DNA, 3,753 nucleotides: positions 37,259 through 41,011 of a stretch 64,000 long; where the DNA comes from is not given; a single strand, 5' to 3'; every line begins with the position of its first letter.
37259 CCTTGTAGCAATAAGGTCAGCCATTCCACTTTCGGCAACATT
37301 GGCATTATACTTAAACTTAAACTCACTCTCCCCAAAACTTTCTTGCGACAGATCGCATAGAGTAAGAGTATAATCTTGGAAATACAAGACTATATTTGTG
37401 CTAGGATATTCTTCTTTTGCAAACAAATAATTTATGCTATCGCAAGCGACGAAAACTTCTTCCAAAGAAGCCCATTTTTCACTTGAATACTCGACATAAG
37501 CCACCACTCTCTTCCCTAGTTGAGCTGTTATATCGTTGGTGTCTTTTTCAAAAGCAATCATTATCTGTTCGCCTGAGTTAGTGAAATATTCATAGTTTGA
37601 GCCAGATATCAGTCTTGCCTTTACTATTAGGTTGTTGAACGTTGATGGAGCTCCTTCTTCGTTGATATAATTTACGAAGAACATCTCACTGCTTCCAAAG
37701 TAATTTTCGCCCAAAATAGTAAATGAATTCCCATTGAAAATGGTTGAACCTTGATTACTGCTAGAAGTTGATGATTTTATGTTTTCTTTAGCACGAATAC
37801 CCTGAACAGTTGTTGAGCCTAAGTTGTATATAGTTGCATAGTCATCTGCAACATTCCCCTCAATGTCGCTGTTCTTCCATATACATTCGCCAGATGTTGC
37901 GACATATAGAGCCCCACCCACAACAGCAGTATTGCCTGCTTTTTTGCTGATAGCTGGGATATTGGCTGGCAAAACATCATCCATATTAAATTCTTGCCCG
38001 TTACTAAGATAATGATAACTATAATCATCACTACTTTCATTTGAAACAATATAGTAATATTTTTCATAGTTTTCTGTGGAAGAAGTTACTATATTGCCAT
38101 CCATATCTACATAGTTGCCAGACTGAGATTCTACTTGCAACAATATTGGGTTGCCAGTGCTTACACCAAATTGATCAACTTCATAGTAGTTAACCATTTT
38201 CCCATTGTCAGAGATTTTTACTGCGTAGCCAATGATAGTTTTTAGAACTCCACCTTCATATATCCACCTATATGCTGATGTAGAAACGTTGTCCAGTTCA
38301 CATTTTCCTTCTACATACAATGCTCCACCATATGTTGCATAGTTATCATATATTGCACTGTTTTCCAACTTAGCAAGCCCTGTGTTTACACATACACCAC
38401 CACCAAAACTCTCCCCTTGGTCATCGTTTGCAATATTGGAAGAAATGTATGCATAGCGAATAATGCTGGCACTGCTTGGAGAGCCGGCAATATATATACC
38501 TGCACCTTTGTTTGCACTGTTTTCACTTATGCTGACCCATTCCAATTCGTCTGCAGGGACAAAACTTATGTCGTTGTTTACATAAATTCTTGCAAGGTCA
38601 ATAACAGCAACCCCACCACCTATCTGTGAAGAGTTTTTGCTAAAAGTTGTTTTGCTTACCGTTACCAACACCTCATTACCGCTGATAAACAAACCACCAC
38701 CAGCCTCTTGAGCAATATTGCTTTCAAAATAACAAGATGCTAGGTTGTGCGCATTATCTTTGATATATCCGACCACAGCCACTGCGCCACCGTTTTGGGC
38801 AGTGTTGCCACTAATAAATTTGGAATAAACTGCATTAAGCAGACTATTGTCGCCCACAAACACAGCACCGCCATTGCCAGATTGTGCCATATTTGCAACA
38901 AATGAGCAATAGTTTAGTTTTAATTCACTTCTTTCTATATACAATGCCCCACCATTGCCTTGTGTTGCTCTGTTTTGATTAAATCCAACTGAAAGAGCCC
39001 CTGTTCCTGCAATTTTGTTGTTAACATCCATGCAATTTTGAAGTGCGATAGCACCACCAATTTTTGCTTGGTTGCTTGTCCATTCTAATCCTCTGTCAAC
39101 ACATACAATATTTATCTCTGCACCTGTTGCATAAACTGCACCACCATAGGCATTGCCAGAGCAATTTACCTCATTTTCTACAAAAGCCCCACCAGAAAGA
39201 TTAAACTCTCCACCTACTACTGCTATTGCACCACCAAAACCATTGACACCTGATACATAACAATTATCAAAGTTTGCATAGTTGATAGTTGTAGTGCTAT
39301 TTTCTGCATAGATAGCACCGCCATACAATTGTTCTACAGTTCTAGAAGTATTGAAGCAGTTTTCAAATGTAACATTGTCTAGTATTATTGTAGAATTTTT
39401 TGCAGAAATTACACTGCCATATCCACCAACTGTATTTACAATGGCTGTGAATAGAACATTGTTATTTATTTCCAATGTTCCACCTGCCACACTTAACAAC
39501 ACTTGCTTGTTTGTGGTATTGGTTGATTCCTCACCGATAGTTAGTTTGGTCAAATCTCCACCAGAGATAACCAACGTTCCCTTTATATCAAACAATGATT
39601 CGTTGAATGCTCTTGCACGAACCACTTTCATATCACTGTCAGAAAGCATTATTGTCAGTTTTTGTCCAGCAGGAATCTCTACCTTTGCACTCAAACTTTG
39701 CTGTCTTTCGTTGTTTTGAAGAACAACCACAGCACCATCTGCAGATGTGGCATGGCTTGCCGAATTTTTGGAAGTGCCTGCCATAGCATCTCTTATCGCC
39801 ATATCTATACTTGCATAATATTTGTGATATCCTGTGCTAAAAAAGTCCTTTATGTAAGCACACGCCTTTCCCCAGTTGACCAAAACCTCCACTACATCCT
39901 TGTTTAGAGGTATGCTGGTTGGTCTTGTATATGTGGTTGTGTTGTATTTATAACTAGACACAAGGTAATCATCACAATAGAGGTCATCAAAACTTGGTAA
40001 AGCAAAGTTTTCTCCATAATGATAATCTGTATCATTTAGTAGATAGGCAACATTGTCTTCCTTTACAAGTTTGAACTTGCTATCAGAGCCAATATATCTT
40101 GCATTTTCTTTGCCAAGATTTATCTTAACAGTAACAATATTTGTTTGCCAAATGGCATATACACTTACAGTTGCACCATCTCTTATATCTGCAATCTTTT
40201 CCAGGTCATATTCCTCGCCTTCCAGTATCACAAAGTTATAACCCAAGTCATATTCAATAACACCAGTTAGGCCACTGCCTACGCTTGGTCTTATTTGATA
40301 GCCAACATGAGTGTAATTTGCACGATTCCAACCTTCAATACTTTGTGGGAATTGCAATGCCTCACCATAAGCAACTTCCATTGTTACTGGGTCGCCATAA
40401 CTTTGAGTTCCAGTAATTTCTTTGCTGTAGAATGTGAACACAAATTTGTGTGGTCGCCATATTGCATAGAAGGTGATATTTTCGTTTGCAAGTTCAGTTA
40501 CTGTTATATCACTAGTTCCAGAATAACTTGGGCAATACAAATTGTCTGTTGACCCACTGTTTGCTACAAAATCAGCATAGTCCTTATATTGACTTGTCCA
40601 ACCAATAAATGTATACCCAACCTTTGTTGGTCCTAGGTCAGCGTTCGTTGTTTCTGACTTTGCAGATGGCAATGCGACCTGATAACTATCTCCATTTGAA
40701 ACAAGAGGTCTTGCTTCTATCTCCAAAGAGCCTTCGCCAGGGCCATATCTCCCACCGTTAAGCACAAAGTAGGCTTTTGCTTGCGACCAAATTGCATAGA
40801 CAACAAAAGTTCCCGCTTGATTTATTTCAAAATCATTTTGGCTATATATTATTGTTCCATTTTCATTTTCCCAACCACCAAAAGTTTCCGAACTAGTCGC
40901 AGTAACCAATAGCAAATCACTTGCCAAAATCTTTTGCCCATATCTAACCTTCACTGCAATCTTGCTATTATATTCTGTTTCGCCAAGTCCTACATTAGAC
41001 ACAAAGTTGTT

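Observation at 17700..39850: Seven-fold 'cap + PMP beta-helix + tail' modular architecture with a clear polarity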

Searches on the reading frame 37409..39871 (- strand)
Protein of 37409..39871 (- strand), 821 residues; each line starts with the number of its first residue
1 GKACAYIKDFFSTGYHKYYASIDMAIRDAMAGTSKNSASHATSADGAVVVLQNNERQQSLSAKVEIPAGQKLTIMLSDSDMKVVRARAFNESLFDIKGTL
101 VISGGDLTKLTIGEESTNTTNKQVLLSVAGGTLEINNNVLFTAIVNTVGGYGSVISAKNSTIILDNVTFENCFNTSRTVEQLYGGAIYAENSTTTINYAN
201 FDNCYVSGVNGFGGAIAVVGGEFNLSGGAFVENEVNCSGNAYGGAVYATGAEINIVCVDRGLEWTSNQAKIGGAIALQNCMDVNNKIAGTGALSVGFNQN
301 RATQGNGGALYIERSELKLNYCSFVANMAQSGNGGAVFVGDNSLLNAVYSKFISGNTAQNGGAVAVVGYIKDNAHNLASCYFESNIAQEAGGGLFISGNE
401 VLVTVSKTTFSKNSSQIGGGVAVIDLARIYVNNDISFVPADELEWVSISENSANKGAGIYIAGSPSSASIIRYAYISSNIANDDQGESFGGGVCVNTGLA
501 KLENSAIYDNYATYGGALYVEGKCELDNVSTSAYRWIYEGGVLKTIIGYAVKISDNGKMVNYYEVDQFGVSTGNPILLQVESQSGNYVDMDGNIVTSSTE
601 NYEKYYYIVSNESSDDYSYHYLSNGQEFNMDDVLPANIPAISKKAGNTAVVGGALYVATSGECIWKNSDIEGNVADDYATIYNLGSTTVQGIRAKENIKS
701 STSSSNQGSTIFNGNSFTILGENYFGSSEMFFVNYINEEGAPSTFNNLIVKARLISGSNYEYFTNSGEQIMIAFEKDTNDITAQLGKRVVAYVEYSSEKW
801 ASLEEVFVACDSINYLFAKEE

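Call 6: search_protein_families(library=pfam, proteins=[window:37409-39838:-], max_evalue=0.01)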
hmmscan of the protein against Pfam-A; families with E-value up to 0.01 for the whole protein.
window:37409-39838:- (810 aa): 1 family
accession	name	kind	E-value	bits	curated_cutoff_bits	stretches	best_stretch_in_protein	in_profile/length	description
PF02415.23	Chlam_PMP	-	0.00088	19.7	20.6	0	286-301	4-18/19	Chlamydia polymorphic membrane protein (Chlamydia_PMP) repeat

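Call 22: search_protein_families(library=ncbifam, proteins=[window:37409-39871:-], max_evalue=1)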
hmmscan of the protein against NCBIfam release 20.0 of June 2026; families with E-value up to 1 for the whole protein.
window:37409-39871:- (821 aa): 1 family
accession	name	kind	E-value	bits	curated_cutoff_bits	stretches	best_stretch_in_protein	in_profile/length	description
TIGR01376.1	POMP_repeat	repeat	0.37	10.7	15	2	295-311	5-20/28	polymorphic outer membrane protein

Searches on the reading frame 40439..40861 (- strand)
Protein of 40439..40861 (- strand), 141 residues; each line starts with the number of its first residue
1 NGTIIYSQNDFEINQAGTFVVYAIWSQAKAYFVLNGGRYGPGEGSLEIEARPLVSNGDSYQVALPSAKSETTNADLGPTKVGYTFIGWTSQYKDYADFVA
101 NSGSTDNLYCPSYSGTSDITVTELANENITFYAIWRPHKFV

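Call 85: search_protein_families(library=pfam, proteins=[window:40439-40861:-], max_evalue=1)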
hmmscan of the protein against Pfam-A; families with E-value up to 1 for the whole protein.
window:40439-40861:- (141 aa): 2 families
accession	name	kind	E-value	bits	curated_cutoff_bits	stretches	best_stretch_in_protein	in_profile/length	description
PF09479.16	Flg_new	-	0.0081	16.7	27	1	55-94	7-46/65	Listeria-Bacteroides repeat domain (List_Bact_rpt)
PF21817.3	CapR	-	0.14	12.8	24.2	1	78-95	11-27/67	CapR homology domain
